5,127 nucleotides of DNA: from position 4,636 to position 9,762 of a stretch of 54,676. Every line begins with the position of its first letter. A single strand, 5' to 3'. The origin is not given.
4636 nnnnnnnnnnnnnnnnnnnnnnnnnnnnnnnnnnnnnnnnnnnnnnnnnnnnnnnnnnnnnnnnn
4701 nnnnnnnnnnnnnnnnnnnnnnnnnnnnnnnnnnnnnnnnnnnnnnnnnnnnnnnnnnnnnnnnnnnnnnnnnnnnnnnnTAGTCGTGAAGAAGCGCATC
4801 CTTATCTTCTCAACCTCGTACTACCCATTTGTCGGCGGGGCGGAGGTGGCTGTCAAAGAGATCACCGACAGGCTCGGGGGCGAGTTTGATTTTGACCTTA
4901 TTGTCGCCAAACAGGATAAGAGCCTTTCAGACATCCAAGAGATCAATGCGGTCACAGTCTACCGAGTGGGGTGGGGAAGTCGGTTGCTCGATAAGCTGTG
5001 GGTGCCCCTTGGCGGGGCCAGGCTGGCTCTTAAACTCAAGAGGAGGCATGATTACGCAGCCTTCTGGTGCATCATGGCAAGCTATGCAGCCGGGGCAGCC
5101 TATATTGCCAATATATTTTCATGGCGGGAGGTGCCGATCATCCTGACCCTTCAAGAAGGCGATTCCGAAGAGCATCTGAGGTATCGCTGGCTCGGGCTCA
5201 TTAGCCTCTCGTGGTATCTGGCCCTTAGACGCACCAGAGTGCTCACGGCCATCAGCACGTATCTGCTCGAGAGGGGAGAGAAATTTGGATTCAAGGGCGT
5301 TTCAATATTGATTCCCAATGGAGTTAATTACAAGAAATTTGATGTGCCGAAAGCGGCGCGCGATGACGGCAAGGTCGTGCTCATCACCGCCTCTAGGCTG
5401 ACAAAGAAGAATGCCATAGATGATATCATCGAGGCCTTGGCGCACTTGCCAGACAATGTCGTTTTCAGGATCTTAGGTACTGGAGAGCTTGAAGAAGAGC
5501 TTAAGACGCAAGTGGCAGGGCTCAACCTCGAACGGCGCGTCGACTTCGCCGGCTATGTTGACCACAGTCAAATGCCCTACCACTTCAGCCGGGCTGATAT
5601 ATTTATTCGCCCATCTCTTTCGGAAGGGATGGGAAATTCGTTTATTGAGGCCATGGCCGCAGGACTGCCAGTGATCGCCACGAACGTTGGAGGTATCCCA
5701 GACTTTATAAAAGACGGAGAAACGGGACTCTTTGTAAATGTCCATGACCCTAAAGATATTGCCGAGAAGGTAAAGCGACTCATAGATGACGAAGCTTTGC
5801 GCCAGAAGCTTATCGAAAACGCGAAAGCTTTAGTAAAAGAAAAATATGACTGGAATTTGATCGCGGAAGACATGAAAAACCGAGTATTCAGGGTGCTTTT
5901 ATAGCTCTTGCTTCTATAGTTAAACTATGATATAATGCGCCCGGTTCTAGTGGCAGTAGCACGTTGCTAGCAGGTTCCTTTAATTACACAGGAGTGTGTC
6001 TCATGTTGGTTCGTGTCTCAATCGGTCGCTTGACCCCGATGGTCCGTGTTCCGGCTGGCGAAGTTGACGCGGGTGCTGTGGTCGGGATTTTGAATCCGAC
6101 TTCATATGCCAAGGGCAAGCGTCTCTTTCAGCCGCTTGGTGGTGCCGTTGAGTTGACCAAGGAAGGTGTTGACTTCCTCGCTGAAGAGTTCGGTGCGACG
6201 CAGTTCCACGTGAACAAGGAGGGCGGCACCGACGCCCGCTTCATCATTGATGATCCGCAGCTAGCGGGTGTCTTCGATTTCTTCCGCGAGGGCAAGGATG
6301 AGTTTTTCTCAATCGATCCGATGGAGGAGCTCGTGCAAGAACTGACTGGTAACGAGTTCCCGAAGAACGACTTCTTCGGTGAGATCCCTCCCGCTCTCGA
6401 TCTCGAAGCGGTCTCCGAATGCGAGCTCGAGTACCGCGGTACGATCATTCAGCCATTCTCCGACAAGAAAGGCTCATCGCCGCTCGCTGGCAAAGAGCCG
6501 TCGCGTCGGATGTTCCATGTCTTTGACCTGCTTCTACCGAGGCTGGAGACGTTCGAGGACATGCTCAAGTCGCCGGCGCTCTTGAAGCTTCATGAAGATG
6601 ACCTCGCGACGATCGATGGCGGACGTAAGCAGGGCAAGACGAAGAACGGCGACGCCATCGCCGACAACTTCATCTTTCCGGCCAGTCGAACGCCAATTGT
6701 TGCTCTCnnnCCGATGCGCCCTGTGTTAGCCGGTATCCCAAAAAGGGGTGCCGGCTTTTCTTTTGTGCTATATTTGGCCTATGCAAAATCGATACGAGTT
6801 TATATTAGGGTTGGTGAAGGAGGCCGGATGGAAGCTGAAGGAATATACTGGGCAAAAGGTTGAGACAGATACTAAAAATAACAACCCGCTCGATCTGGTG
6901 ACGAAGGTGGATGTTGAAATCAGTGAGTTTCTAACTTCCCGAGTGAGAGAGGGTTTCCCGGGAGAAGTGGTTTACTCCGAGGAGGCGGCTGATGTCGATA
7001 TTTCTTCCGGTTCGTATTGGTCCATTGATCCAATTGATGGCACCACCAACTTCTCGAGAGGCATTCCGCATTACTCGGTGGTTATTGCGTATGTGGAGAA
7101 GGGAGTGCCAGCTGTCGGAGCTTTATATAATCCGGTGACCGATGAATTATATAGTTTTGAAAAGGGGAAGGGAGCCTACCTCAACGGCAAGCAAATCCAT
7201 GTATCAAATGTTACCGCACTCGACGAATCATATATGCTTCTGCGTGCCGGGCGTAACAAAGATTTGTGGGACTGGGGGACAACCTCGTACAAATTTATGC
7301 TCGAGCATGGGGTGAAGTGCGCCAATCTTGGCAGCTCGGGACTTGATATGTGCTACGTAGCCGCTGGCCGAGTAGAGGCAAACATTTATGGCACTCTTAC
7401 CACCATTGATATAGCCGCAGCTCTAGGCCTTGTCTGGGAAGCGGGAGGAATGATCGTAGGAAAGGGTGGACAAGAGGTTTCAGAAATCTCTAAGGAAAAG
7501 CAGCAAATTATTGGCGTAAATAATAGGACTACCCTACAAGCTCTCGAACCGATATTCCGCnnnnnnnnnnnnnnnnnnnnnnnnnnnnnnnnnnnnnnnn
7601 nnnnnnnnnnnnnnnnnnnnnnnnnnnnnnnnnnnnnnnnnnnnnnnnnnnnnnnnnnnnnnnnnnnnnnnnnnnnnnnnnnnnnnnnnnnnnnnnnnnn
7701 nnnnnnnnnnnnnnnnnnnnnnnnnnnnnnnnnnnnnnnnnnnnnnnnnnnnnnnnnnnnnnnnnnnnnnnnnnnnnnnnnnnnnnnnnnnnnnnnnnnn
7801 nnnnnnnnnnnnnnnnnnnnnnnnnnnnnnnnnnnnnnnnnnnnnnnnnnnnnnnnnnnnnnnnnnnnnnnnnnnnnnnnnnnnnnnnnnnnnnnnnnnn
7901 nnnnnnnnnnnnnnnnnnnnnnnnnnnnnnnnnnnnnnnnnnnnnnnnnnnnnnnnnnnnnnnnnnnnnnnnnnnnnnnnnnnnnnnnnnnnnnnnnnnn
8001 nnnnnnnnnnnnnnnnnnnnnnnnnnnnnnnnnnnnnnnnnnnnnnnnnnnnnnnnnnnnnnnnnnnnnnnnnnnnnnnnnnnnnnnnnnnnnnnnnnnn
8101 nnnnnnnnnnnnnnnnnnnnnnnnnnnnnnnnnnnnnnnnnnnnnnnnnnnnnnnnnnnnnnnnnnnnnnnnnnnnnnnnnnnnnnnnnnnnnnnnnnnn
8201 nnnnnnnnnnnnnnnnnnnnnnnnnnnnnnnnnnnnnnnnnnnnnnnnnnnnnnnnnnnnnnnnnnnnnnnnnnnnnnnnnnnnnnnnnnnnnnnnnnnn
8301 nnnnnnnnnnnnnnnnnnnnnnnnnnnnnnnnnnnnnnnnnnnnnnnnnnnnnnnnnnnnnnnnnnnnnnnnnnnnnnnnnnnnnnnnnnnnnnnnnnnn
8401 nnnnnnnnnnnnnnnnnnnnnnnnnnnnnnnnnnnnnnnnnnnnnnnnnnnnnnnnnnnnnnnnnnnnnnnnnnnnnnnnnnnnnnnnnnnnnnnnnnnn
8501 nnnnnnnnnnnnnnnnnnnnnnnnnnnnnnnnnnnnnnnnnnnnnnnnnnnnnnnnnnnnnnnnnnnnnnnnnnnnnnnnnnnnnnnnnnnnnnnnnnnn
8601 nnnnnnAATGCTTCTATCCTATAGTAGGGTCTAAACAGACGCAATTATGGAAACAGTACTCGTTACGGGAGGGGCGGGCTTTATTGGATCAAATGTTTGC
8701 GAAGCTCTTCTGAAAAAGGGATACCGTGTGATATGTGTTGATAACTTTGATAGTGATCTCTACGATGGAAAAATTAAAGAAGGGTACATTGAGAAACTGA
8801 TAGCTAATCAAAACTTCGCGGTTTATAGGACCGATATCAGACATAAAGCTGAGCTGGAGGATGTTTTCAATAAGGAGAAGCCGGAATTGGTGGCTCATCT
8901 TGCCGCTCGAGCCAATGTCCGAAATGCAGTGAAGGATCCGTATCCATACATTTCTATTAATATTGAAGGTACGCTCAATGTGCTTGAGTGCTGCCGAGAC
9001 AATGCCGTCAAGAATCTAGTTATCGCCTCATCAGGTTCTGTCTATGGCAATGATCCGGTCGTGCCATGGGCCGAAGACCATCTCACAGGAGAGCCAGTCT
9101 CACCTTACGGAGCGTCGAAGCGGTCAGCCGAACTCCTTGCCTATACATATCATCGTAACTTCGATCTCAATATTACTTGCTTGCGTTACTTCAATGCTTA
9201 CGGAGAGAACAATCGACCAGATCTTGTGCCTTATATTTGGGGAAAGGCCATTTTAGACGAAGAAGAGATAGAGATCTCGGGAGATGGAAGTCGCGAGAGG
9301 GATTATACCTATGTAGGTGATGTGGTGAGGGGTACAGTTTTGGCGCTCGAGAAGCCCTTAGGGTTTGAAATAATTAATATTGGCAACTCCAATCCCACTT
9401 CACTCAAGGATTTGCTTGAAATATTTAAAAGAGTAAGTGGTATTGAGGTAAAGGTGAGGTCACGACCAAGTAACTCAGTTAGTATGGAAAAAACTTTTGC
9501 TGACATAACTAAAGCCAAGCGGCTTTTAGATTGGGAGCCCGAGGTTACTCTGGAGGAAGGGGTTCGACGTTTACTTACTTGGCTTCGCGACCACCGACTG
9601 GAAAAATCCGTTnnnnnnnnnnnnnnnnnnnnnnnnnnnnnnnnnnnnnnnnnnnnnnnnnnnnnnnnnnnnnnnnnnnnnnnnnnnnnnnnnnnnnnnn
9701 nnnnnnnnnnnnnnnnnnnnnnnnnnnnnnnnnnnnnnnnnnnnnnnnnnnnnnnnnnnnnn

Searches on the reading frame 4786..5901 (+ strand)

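Call 79: search_protein_families(library=pfam, proteins=[window:4786-5901:+], max_evalue=0.001)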
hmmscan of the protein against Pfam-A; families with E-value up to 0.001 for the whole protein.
window:4786-5901:+ (372 aa): 5 families
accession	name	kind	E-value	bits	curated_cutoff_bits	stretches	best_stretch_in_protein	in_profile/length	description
PF00534.26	Glycos_transf_1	-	4.1e-44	150.6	26.4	1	186-347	5-170/172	Glycosyl transferases group 1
PF13692.12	Glyco_trans_1_4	-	2e-36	125.8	27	1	198-335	3-142/142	Glycosyl transferases group 1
PF13524.12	Glyco_trans_1_2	-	5.6e-14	52.7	25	1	214-363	5-142/144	Glycosyl transferase-like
PF20706.3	GT4-conflict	-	1.9e-08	34.1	26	1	225-361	233-383/385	Family 4 Glycosyltransferase in conflict systems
PF13439.12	Glyco_transf_4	-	2.2e-08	34.7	28.5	1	16-181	1-167/170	Glycosyltransferase Family 4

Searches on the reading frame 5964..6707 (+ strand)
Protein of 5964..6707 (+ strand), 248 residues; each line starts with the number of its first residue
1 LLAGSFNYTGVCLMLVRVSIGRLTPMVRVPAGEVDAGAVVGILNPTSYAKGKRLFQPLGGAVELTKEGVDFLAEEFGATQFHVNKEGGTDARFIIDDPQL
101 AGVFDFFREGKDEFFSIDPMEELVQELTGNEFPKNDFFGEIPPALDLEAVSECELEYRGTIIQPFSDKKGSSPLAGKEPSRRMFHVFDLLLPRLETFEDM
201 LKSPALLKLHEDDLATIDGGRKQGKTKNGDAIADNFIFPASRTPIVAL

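Call 79: search_protein_families(library=pfam, proteins=[window:5964-6707:+], max_evalue=0.001)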
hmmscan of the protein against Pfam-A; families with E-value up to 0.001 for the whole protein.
window:5964-6707:+ (248 aa): 1 family
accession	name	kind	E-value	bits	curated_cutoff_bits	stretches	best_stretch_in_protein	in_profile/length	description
PF18167.6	Sa_NUDIX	-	0.0001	22.7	25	1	53-142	27-116/199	SMODS-associated NUDIX domain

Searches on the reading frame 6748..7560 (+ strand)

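Call 79: search_protein_families(library=pfam, proteins=[window:6748-7560:+], max_evalue=0.001)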
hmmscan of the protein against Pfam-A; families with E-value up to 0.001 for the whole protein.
window:6748-7560:+ (271 aa): 1 family
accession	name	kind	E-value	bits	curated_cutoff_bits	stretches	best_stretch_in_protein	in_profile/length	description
PF00459.30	Inositol_P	-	1.1e-51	176.4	27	1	14-257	4-253/271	Inositol monophosphatase family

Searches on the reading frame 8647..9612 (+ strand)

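Call 37: search_protein_families(library=pfam, proteins=[window:8647-9612:+], max_evalue=0.001)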
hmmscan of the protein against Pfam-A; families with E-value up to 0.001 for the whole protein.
window:8647-9612:+ (322 aa): 9 families
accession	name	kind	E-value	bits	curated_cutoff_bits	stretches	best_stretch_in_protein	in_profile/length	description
PF16363.11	GDP_Man_Dehyd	-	9.8e-62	209.8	27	1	5-308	1-331/332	GDP-mannose 4,6 dehydratase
PF01370.27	Epimerase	-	3.7e-59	200.5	20.9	1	4-246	1-240/240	NAD dependent epimerase/dehydratase family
PF01073.25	3Beta_HSD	-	2.7e-23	82.8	22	1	5-235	1-230/280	3-beta hydroxysteroid dehydrogenase/isomerase family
PF02719.21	Polysacc_synt_2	-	1.1e-19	71.1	20.2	1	4-187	1-174/293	Polysaccharide biosynthesis protein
PF04321.23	RmlD_sub_bind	-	3.3e-15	56.4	27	1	3-240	2-207/287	RmlD substrate binding domain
PF07993.18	NAD_binding_4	-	1.3e-08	34.8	20.1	1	6-181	1-204/258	Male sterility protein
PF00106.31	adh_short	-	6.2e-07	29.5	26.6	1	3-78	2-72/195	short chain dehydrogenase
PF08659.16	KR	-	2.1e-05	25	22.6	1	3-131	2-138/180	KR domain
PF13460.12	NAD_binding_10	-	0.00029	21.2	27.2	0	8-180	1-142/184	NAD(P)H-binding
